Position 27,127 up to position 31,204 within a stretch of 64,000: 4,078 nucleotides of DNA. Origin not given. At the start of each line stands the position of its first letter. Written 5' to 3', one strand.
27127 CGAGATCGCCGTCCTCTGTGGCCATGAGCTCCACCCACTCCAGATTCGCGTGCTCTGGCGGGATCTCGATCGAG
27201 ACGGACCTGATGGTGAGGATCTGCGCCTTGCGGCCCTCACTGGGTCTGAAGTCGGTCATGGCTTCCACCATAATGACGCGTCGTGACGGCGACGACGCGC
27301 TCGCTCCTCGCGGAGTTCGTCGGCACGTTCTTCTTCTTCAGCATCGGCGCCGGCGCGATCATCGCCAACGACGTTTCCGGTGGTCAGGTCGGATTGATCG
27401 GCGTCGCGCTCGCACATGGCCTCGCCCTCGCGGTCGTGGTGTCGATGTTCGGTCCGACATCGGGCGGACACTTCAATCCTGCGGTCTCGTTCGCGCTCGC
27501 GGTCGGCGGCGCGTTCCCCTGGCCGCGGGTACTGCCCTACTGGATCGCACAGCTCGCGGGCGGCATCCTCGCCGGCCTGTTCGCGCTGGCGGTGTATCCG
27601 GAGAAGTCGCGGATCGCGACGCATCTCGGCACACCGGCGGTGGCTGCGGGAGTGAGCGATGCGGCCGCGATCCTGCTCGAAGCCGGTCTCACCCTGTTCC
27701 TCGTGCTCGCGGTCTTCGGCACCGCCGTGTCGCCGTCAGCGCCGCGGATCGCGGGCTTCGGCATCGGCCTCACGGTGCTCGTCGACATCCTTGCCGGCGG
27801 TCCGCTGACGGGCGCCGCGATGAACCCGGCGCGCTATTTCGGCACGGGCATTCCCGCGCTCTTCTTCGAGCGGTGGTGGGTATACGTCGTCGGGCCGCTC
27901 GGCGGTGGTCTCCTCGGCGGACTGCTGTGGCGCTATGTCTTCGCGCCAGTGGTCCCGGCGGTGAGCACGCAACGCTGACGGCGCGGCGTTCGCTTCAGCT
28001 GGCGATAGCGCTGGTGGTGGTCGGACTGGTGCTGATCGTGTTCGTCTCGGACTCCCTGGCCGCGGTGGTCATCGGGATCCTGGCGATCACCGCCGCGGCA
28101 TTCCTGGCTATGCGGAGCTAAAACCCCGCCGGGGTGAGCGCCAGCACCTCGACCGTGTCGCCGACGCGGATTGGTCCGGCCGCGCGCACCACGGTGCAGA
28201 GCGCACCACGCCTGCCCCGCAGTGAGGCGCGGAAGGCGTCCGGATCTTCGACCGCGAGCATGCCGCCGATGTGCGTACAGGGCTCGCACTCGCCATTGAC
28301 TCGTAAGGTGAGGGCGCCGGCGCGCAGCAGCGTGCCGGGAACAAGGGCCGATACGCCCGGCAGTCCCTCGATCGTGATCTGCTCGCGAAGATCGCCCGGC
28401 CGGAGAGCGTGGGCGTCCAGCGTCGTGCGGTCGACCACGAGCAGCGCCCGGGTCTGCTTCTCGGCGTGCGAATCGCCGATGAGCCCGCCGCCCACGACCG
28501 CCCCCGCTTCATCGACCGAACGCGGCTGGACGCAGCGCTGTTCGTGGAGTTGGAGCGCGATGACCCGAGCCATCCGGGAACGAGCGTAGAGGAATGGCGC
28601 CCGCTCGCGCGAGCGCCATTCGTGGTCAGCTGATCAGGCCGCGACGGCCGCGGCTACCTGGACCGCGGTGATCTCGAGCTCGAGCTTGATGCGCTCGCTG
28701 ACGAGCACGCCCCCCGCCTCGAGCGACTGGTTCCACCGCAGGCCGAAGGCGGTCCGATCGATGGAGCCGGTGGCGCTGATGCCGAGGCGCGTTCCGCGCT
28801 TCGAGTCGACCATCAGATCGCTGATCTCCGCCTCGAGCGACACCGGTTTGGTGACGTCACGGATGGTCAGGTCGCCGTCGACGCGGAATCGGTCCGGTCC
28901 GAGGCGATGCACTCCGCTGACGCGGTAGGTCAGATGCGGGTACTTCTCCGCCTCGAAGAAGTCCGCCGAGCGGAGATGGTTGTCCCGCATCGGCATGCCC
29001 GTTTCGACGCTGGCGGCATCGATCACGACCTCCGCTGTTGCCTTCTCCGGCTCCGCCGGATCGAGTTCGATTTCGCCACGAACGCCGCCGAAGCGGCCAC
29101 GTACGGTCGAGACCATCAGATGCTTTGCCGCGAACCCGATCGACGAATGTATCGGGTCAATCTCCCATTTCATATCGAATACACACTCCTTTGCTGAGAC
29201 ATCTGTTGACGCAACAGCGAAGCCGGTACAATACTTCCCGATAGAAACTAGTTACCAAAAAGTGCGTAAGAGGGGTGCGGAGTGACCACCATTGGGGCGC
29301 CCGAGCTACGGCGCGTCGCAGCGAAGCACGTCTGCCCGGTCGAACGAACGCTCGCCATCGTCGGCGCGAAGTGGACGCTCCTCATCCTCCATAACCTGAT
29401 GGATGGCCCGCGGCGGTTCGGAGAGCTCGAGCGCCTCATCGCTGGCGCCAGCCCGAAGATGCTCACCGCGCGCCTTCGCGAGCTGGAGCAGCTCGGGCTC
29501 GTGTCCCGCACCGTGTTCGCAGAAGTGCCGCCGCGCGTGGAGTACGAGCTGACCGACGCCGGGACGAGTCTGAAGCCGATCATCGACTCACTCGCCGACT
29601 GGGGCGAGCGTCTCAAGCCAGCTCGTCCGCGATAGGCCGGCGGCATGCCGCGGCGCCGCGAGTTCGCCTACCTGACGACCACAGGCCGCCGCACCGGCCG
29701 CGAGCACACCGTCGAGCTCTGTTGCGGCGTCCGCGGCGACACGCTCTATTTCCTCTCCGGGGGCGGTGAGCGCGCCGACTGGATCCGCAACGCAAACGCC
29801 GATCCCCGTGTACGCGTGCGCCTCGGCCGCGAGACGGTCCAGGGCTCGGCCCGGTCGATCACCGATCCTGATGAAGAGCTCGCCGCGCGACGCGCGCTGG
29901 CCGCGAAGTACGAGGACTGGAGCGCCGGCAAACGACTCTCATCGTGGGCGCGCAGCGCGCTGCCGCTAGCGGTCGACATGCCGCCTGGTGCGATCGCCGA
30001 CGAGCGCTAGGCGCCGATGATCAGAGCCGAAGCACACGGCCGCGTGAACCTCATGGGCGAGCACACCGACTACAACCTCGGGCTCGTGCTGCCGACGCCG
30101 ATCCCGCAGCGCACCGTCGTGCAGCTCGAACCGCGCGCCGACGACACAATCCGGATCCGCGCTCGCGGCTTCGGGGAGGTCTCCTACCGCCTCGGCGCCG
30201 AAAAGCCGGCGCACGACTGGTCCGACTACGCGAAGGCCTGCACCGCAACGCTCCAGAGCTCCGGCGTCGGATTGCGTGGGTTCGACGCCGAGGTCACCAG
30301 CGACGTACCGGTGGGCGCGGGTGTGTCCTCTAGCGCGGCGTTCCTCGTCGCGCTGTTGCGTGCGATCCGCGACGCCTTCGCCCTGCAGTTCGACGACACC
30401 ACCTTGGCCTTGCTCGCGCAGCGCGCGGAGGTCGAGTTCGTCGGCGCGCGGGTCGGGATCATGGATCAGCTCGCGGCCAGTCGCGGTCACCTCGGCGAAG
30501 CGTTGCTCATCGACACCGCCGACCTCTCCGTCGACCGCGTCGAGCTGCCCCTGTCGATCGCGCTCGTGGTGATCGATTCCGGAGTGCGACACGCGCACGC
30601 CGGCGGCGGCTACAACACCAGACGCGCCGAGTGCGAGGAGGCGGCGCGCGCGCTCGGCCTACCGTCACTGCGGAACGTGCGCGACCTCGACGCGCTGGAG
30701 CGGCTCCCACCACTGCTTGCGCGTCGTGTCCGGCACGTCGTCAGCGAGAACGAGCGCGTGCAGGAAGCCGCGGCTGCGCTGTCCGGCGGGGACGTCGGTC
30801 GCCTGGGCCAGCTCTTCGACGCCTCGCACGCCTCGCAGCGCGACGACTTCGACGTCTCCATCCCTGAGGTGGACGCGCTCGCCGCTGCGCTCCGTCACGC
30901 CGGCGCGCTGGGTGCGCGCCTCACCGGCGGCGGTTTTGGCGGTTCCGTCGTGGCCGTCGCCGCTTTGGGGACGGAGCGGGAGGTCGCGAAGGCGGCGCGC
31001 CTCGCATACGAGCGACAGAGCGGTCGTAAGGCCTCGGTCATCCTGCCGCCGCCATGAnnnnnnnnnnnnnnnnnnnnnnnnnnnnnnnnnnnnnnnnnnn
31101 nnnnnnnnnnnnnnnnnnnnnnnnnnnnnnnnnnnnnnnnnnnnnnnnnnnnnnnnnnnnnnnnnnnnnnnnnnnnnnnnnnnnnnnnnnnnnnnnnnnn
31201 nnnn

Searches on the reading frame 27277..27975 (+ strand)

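Call 59: search_protein_families(library=pfam, proteins=[window:27277-27975:+], max_evalue=0.001)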
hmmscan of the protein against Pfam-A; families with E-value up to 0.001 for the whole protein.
window:27277-27975:+ (233 aa): 1 family
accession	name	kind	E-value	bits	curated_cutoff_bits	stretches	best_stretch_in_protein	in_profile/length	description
PF00230.25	MIP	-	1e-48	166.5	25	1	6-217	7-221/222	Major intrinsic protein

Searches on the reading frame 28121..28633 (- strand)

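Call 59: search_protein_families(library=pfam, proteins=[window:28121-28633:-], max_evalue=0.001)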
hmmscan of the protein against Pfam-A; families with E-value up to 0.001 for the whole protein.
window:28121-28633:- (171 aa): 1 family
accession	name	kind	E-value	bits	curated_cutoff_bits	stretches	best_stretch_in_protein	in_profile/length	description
PF03473.23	MOSC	-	2.6e-12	47.2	22.7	1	71-162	26-120/120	MOSC domain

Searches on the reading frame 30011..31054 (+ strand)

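Call 59: search_protein_families(library=pfam, proteins=[window:30011-31054:+], max_evalue=0.001)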
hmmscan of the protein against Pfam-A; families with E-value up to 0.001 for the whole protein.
window:30011-31054:+ (348 aa): 4 families
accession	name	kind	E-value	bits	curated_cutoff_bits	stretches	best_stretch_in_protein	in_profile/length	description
PF00288.32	GHMP_kinases_N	-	6.1e-18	65.3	22.3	1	73-159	2-86/87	GHMP kinases N terminal domain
PF10509.15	GalKase_gal_bdg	-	7.8e-14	51.4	23.1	1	6-38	14-46/49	Galactokinase galactose-binding signature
PF08544.19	GHMP_kinases_C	-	2.6e-11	44.2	21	1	254-329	2-79/85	GHMP kinases C terminal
PF22700.2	MVD-like_N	-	0.00049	20.2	27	0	94-138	86-130/157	Diphosphomevalonate decarboxylase-like N-terminal domain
